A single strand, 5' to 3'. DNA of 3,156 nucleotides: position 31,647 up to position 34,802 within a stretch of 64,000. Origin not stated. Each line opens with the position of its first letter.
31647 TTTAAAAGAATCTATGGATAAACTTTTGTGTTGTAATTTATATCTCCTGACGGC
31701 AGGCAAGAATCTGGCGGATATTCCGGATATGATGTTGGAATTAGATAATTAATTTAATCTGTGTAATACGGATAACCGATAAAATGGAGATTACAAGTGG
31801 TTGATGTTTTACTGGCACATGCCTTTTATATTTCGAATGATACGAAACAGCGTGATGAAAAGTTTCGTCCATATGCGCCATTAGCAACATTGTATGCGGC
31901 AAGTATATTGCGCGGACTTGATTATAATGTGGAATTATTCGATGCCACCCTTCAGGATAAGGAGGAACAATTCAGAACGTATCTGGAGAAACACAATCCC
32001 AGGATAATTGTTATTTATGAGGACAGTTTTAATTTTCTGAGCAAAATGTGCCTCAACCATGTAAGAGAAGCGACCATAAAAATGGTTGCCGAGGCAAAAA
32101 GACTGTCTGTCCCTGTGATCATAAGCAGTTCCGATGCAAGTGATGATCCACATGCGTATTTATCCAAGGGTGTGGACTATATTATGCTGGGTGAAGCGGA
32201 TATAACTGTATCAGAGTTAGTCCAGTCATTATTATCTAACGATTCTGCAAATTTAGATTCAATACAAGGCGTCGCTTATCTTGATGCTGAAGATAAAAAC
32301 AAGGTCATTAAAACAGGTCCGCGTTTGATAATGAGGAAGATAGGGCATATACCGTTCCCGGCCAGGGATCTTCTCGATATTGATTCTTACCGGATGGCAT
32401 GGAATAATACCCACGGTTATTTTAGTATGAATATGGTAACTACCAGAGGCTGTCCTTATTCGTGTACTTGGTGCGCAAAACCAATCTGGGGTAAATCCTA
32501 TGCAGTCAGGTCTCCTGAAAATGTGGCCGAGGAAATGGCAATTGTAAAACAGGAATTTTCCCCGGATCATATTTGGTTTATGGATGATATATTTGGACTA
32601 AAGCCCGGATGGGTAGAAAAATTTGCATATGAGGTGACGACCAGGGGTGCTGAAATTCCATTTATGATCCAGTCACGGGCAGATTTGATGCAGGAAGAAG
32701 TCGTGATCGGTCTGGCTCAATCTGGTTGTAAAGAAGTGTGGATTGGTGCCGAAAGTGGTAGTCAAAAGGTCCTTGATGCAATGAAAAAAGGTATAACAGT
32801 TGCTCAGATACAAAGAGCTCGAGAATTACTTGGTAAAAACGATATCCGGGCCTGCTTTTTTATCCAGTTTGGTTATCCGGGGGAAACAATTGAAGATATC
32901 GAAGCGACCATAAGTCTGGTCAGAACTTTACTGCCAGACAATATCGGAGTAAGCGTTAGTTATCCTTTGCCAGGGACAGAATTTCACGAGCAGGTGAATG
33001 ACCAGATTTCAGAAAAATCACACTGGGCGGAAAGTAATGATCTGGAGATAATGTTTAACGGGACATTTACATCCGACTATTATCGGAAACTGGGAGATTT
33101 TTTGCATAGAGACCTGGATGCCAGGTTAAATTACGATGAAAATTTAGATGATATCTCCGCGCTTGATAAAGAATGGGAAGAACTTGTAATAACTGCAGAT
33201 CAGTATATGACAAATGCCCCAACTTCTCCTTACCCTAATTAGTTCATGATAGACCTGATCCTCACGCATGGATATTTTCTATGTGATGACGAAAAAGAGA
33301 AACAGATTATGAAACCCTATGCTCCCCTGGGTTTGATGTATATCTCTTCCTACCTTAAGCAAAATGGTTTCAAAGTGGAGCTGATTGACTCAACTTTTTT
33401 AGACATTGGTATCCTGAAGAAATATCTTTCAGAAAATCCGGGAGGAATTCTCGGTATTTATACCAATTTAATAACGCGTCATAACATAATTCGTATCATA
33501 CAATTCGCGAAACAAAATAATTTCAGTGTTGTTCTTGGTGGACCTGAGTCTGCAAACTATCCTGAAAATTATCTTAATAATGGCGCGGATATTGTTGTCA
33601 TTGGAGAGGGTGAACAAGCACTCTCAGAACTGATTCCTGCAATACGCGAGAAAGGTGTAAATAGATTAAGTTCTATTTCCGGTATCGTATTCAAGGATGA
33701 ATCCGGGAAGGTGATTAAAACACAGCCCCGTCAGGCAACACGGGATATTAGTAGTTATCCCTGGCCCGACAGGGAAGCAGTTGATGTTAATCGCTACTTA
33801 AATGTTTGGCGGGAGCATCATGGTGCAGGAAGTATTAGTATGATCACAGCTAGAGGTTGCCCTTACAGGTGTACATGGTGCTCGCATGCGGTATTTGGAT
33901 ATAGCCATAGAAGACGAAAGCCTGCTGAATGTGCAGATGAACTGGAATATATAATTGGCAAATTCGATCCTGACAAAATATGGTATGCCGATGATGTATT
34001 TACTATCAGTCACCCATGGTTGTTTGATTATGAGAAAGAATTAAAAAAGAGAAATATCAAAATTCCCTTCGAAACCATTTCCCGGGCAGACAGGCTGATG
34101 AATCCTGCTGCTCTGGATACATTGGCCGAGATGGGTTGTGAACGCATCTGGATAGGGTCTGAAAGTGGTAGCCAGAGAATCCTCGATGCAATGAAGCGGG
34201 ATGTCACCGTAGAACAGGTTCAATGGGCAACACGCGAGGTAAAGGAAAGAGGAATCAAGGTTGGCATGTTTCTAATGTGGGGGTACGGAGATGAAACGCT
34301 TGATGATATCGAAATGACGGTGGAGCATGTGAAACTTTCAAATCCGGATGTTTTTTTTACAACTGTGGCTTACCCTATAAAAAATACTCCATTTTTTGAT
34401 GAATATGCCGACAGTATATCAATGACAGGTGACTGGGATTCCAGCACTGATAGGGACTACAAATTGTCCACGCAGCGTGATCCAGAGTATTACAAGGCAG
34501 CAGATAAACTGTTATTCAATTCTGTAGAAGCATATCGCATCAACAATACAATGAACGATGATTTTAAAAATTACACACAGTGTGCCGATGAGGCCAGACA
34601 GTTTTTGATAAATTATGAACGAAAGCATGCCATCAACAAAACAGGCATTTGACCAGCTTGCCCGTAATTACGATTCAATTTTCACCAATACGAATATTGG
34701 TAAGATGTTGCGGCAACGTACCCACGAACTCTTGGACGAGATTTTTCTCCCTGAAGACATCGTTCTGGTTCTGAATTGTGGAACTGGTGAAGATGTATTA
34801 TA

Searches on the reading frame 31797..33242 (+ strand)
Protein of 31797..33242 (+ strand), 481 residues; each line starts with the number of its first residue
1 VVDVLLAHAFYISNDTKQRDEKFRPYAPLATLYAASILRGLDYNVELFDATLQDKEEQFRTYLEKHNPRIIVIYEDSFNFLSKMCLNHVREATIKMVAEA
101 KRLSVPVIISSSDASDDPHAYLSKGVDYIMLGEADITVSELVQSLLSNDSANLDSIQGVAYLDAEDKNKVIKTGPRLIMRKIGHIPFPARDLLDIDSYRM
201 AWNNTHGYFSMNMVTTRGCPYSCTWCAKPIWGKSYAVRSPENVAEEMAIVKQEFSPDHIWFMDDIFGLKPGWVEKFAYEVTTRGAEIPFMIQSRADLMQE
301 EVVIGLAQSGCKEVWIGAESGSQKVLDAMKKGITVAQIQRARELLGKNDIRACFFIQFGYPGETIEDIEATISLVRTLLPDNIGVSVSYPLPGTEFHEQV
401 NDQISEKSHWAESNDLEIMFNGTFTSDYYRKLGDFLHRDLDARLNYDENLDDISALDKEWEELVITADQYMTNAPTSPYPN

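Call 9: search_protein_families(library=pfam, proteins=[window:31797-33242:+], max_evalue=0.001)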
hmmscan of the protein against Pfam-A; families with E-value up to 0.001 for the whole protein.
window:31797-33242:+ (481 aa): 2 families
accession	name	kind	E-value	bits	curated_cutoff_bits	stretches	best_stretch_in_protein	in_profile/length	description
PF04055.27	Radical_SAM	-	4.7e-21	76.1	29.5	1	213-374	1-165/166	Radical SAM superfamily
PF02310.24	B12-binding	-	4.7e-07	30.1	32.1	1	27-141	13-120/121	B12 binding domain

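Call 12: search_protein_families(library=ncbifam, proteins=[window:31797-33242:+], max_evalue=0.001)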
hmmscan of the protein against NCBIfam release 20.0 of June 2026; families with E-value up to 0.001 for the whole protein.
window:31797-33242:+ (481 aa): 28 families (the best 25 are shown)
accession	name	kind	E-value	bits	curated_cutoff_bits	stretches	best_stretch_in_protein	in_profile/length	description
TIGR03471.1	HpnJ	equivalog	3.3e-35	121.9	577.6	1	117-403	110-390/472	hopanoid biosynthesis associated radical SAM protein HpnJ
TIGR04072.2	rSAM_ladder_B12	equivalog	2.8e-31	108.6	360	1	211-378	181-349/443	lipid biosynthesis B12-binding/radical SAM protein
TIGR04013.1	B12_SAM_MJ_1487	hypoth_equivalog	1.3e-29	103.3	251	1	66-407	41-364/382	TIGR04013 family B12-binding domain/radical SAM domain-containing protein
TIGR04014.1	B12_SAM_MJ_0865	equivalog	5.8e-29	101.1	360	2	294-407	252-365/434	methyl-coenzyme M reductase glutamine C-methyltransferase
TIGR02026.1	BchE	equivalog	9.8e-29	100.5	481.35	1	27-404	21-391/497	magnesium-protoporphyrin IX monomethyl ester anaerobic oxidative cyclase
TIGR04479.1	bcpD_PhpK_rSAM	subfamily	3e-27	95.2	600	1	210-390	241-421/504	PhpK family radical SAM P-methyltransferase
TIGR04385.1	B12_rSAM_cofa1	equivalog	6.5e-25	88.2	450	1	32-378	24-364/438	B12 lower ligand biosynthesis radical SAM protein BzaD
NF038361.1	rSAM_Sden_1168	equivalog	4.2e-24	85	575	1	55-400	128-473/560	Sden_1168 family B12-binding radical SAM P-methyltransferase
TIGR04367.1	HpnR_B12_rSAM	equivalog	5e-22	78.1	650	1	28-401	22-374/490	hopanoid C-3 methylase HpnR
TIGR04295.1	B12_rSAM_oligo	hypoth_equivalog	5.5e-22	78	400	1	25-392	22-371/422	TIGR04295 family B12-binding domain-containing radical SAM protein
NF050148.1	rSAM_ApyD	equivalog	6.5e-22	77.7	750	1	127-407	128-400/645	RiPP biosynthesis radical SAM protein ApyD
NF033070.1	rSAM_AprD4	equivalog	3.2e-21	75.7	500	1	183-403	171-393/456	AprD4 family radical SAM diol-dehydratase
TIGR03975.1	rSAM_ocin_1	subfamily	8e-21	74.2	281.85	1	125-378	181-430/606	RiPP maturation radical SAM C-methyltransferase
NF040546.1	rSAM_CUAEP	equivalog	5.5e-12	45.1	500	1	121-376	94-339/468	CUAEP/CCAEP-tail radical SAM (seleno)protein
NF033712.0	B12_rSAM_KedN5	subfamily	4.3e-11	41.7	700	1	125-367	114-359/624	KedN5 family methylcobalamin-dependent radical SAM C-methyltransferase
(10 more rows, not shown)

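Call 46: find_homologous_proteins(query=window:31797-33242:+, max_evalue=1e-20)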
Query window:31797-33242:+ (481 aa): 8000 proteins with E <= 1e-20 among 8000 candidates; the best 120 are listed.
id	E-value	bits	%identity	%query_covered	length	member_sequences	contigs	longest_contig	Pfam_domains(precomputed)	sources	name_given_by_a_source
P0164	0.0e+0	1105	100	100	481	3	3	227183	PF04055.28,PF02310.25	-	-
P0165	2.3e-212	724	66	99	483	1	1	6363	PF04055.28,PF02310.25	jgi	-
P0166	4.4e-212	723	65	99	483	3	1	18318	PF04055.28,PF02310.25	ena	-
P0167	1.2e-210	718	67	96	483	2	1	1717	PF04055.28,PF02310.25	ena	-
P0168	4.5e-210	716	65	99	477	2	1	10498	PF04055.28,PF02310.25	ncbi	-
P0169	8.4e-209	712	65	99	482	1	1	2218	PF04055.28,PF02310.25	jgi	-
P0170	1.1e-208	712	65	99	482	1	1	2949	PF04055.28,PF02310.25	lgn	-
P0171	4.3e-207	707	64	99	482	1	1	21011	PF04055.28,PF02310.25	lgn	-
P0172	5.6e-203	693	64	99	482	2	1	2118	PF04055.28,PF02310.25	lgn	-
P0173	2.8e-202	691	63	99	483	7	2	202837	PF04055.28,PF02310.25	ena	-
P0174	4.0e-201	687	64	93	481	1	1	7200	PF04055.28,PF02310.25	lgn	-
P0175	4.0e-201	687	64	99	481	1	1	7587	PF04055.28,PF02310.25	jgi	jgi:radical SAM superfamily enzyme YgiQ (UPF0313 family)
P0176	2.2e-190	652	64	92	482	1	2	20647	PF04055.28,PF02310.25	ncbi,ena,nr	ncbi:MAG TPA: radical SAM protein [Gammaproteobacteria bacterium]|nr:radical SAM protein [Gammaprote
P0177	1.7e-186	639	58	100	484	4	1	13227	PF04055.28,PF02310.25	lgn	-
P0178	2.4e-186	638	63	92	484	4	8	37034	PF04055.28,PF02310.25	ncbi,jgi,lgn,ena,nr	ncbi:MAG: hypothetical protein A3I78_08155 [Gammaproteobacteria bacterium RIFCSPLOWO2_02_FULL_56_15]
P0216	2.0e-163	563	53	96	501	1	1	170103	PF04055.28,PF02310.25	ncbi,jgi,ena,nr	ncbi:MAG TPA: radical SAM protein [Thermoanaerobaculia bacterium]|nr:radical SAM protein [Thermoanae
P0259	1.8e-161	556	54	96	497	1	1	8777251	PF04055.28,PF02310.25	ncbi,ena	-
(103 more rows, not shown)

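Call 48: find_encoding_contigs(protein=P0259, flank=10000, max_places=1)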
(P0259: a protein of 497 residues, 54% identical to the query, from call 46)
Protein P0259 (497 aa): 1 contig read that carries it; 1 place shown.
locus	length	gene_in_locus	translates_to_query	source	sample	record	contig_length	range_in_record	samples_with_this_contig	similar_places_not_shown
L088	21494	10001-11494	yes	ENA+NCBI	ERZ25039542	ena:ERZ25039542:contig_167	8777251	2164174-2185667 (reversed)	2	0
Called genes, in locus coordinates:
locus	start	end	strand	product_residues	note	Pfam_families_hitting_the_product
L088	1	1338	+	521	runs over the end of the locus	PF01075:Glyco_transf_9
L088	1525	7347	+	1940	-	-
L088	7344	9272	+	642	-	PF23414:Beta-prop_EML_2 (weak)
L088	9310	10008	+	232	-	PF13489:Methyltransf_23, PF08241:Methyltransf_11, PF08242:Methyltransf_12 (weak), PF13649:Methyltransf_25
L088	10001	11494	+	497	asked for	PF02310:B12-binding (weak), PF04055:Radical_SAM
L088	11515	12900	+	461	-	PF02310:B12-binding, PF04055:Radical_SAM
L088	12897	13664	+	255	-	PF01209:Ubie_methyltran (weak), PF13489:Methyltransf_23, PF13847:Methyltransf_31, PF08241:Methyltransf_11, PF08242:Methyltransf_12, PF13649:Methyltransf_25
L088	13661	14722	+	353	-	PF04055:Radical_SAM, PF13186:SPASM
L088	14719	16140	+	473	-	PF02310:B12-binding, PF04055:Radical_SAM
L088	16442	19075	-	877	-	PF00069:Pkinase, PF01636:APH (faint), PF03109:ABC1 (faint), PF07714:PK_Tyr_Ser-Thr, PF26550:Tricorn_2nd (faint), PF26549:Tricorn_N (weak), PF07676:PD40 (weak), PF26549:Tricorn_N (weak)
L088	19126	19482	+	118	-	PF16697:Yop-YscD_cpl, PF00498:FHA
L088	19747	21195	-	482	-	PF02310:B12-binding, PF04055:Radical_SAM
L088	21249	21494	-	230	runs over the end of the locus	PF05175:MTS, PF13489:Methyltransf_23 (weak), PF03602:Cons_hypoth95 (weak), PF06325:PrmA, PF13847:Methyltransf_31, PF08241:Methyltransf_11, PF13649:Methyltransf_25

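Call 49: find_encoding_contigs(protein=P0216, flank=10000, max_places=1)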
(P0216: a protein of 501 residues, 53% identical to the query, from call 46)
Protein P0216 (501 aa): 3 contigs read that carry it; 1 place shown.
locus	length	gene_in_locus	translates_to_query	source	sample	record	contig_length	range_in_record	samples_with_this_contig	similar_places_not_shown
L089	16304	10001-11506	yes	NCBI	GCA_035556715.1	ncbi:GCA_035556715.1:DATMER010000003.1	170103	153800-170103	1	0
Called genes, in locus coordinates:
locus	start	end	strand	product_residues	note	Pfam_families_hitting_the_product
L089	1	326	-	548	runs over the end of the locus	-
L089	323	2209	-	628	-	-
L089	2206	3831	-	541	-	-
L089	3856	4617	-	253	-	PF13398:Peptidase_M50B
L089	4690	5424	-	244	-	PF05685:Uma2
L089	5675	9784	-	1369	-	PF00775:Dioxygenase_C (faint), PF13620:CarboxypepD_reg (weak), PF13620:CarboxypepD_reg, PF13620:CarboxypepD_reg, PF13620:CarboxypepD_reg, PF13715:CarbopepD_reg_2 (weak), PF13620:CarboxypepD_reg, PF13715:CarbopepD_reg_2, +13 more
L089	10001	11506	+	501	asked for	PF02310:B12-binding (faint), PF04055:Radical_SAM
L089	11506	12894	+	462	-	PF02310:B12-binding, PF04055:Radical_SAM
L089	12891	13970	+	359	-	PF13439:Glyco_transf_4, PF13579:Glyco_trans_4_4, PF20706:GT4-conflict, PF00534:Glycos_transf_1, PF13692:Glyco_trans_1_4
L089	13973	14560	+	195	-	PF13641:Glyco_tranf_2_3, PF00535:Glycos_transf_2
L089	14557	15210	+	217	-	PF13641:Glyco_tranf_2_3 (weak), PF00535:Glycos_transf_2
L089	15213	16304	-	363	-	?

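Call 63: find_encoding_contigs(protein=P0173, flank=10000, max_places=1)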
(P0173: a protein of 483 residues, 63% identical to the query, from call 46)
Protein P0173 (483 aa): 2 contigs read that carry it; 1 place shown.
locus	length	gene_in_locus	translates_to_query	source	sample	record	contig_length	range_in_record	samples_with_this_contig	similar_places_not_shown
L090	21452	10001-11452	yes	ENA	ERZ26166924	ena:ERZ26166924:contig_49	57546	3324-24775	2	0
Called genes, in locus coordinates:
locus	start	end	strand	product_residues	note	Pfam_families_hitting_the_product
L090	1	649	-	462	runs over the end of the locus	PF20695:UbiD_N, PF01977:UbiD, PF20696:UbiD_C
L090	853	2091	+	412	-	PF00144:Beta-lactamase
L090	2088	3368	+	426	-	PF07690:MFS_1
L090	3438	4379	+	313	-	PF13191:AAA_16 (faint), PF05496:RuvB_N (faint), PF13401:AAA_22 (weak), PF00004:AAA, PF07726:AAA_3 (faint), PF07728:AAA_5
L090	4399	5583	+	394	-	PF05762:VWA_CoxE, PF13519:VWA_2 (weak)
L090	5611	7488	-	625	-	PF13385:Laminin_G_3 (faint), PF03009:GDPD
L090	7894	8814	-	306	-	PF04055:Radical_SAM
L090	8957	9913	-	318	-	PF05598:DUF772, PF01609:DDE_Tnp_1, PF13612:DDE_Tnp_1_3, PF13359:DDE_Tnp_4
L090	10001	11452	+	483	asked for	PF02310:B12-binding, PF04055:Radical_SAM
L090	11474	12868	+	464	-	PF02310:B12-binding, PF04055:Radical_SAM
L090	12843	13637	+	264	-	PF01209:Ubie_methyltran (weak), PF13489:Methyltransf_23, PF13649:Methyltransf_25, PF13847:Methyltransf_31, PF08241:Methyltransf_11, PF08242:Methyltransf_12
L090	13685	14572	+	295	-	PF13489:Methyltransf_23 (weak), PF13649:Methyltransf_25, PF13847:Methyltransf_31 (weak), PF08241:Methyltransf_11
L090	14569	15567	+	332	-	PF04055:Radical_SAM, PF13353:Fer4_12 (faint), PF13186:SPASM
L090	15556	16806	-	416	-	-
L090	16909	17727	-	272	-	PF01209:Ubie_methyltran, PF03848:TehB (weak), PF13489:Methyltransf_23, PF08003:Methyltransf_9, PF13847:Methyltransf_31, PF08241:Methyltransf_11, PF08242:Methyltransf_12, PF13649:Methyltransf_25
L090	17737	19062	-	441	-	PF14907:NTP_transf_5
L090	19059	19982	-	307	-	PF00535:Glycos_transf_2 (faint)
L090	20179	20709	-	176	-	PF11854:MtrB_PioB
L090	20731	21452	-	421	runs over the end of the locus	PF11854:MtrB_PioB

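Call 64: find_encoding_contigs(protein=P0176, flank=10000, max_places=1)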
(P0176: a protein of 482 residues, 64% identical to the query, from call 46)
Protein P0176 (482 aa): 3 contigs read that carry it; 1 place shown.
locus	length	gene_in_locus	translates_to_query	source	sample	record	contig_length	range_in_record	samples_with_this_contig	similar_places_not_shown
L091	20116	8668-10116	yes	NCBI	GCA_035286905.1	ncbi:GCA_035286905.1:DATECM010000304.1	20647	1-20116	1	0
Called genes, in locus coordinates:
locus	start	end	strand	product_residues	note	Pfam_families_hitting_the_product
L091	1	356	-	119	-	PF14907:NTP_transf_5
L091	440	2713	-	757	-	PF11854:MtrB_PioB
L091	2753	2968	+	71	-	-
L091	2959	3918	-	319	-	PF22113:Mtrc-MtrF_II-IV_dom (faint), PF14522:Cytochrome_C7 (faint), PF22678:Cytochrom_c_NrfB-like (weak), PF09699:Paired_CXXCH_1 (weak), PF14537:Cytochrom_c3_2 (weak), PF09699:Paired_CXXCH_1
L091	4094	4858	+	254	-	PF05175:MTS, PF02475:TRM5-TYW2_MTfase (weak), PF06325:PrmA, PF13847:Methyltransf_31 (weak), PF08241:Methyltransf_11 (weak), PF13649:Methyltransf_25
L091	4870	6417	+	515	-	PF02310:B12-binding, PF04055:Radical_SAM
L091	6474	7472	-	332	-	PF04055:Radical_SAM, PF13186:SPASM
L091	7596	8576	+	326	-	PF07475:Hpr_kinase_C (weak)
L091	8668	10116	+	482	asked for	PF02310:B12-binding (faint), PF04055:Radical_SAM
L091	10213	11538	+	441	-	PF02310:B12-binding, PF04055:Radical_SAM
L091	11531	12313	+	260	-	PF13489:Methyltransf_23 (weak), PF08241:Methyltransf_11 (weak), PF08242:Methyltransf_12 (weak), PF13649:Methyltransf_25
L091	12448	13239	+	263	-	PF13489:Methyltransf_23, PF08241:Methyltransf_11, PF13649:Methyltransf_25, PF13847:Methyltransf_31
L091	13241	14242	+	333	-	PF04055:Radical_SAM, PF13353:Fer4_12, PF13186:SPASM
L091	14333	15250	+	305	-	PF00135:COesterase, PF20434:BD-FAE, PF07859:Abhydrolase_3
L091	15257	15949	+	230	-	PF00117:GATase, PF07722:Peptidase_C26 (weak)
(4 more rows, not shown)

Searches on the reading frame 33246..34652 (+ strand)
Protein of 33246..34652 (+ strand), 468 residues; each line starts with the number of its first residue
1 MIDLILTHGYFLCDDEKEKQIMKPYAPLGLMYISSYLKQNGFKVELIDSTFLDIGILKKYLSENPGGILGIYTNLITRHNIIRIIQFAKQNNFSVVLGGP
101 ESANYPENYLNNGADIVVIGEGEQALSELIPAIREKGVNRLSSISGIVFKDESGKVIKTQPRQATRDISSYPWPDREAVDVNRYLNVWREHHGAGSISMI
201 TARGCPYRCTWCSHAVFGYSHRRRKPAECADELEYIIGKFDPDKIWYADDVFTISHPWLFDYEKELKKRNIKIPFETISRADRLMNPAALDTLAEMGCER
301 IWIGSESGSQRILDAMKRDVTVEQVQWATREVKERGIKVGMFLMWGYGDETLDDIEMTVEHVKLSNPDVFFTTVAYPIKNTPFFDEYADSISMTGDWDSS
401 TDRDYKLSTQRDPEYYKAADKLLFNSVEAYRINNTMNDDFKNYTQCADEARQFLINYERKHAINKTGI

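Call 9: search_protein_families(library=pfam, proteins=[window:33246-34652:+], max_evalue=0.001)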
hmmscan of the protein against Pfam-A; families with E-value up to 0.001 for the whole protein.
window:33246-34652:+ (468 aa): 2 families
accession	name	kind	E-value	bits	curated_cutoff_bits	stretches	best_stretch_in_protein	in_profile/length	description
PF04055.27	Radical_SAM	-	1.6e-21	77.6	29.5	1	199-361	1-165/166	Radical SAM superfamily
PF02310.24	B12-binding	-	1.3e-14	54.5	32.1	1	26-129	13-120/121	B12 binding domain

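Call 12: search_protein_families(library=ncbifam, proteins=[window:33246-34652:+], max_evalue=0.001)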
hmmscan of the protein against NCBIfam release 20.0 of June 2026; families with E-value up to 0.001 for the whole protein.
window:33246-34652:+ (468 aa): 28 families (the best 25 are shown)
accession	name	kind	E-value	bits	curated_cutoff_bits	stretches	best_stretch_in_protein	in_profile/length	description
TIGR02026.1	BchE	equivalog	3e-39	135.2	481.35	1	20-396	15-395/497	magnesium-protoporphyrin IX monomethyl ester anaerobic oxidative cyclase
TIGR04479.1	bcpD_PhpK_rSAM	subfamily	3.9e-36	124.5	600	1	28-395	73-438/504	PhpK family radical SAM P-methyltransferase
TIGR03471.1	HpnJ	equivalog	8.5e-32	110.6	577.6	1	71-413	74-414/472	hopanoid biosynthesis associated radical SAM protein HpnJ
TIGR04072.2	rSAM_ladder_B12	equivalog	9.4e-32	110.2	360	1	22-371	11-355/443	lipid biosynthesis B12-binding/radical SAM protein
TIGR04014.1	B12_SAM_MJ_0865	equivalog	1.2e-26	93.5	360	2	280-386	252-357/434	methyl-coenzyme M reductase glutamine C-methyltransferase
TIGR04385.1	B12_rSAM_cofa1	equivalog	2.4e-26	93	450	1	27-345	20-344/438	B12 lower ligand biosynthesis radical SAM protein BzaD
TIGR04013.1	B12_SAM_MJ_1487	hypoth_equivalog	7.2e-26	90.9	251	2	76-225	54-181/382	TIGR04013 family B12-binding domain/radical SAM domain-containing protein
NF050148.1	rSAM_ApyD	equivalog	9e-24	83.8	750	1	89-395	100-401/645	RiPP biosynthesis radical SAM protein ApyD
TIGR04367.1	HpnR_B12_rSAM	equivalog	6.1e-23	81.1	650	1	25-382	20-368/490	hopanoid C-3 methylase HpnR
TIGR04295.1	B12_rSAM_oligo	hypoth_equivalog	4.8e-20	71.6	400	1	94-330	103-326/422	TIGR04295 family B12-binding domain-containing radical SAM protein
NF038361.1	rSAM_Sden_1168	equivalog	3e-19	69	575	1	79-364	155-450/560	Sden_1168 family B12-binding radical SAM P-methyltransferase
TIGR03975.1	rSAM_ocin_1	subfamily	2.3e-17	62.7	281.85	1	112-354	180-419/606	RiPP maturation radical SAM C-methyltransferase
NF033712.0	B12_rSAM_KedN5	subfamily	4.9e-14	51.5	700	1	94-213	93-212/624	KedN5 family methylcobalamin-dependent radical SAM C-methyltransferase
NF045585.1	rSAM_slr0320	equivalog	1.3e-13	50.3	775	1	82-360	130-404/511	photosystem II high light acclimation radical SAM protein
NF033070.1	rSAM_AprD4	equivalog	3.2e-13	49.4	500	1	26-403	41-406/456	AprD4 family radical SAM diol-dehydratase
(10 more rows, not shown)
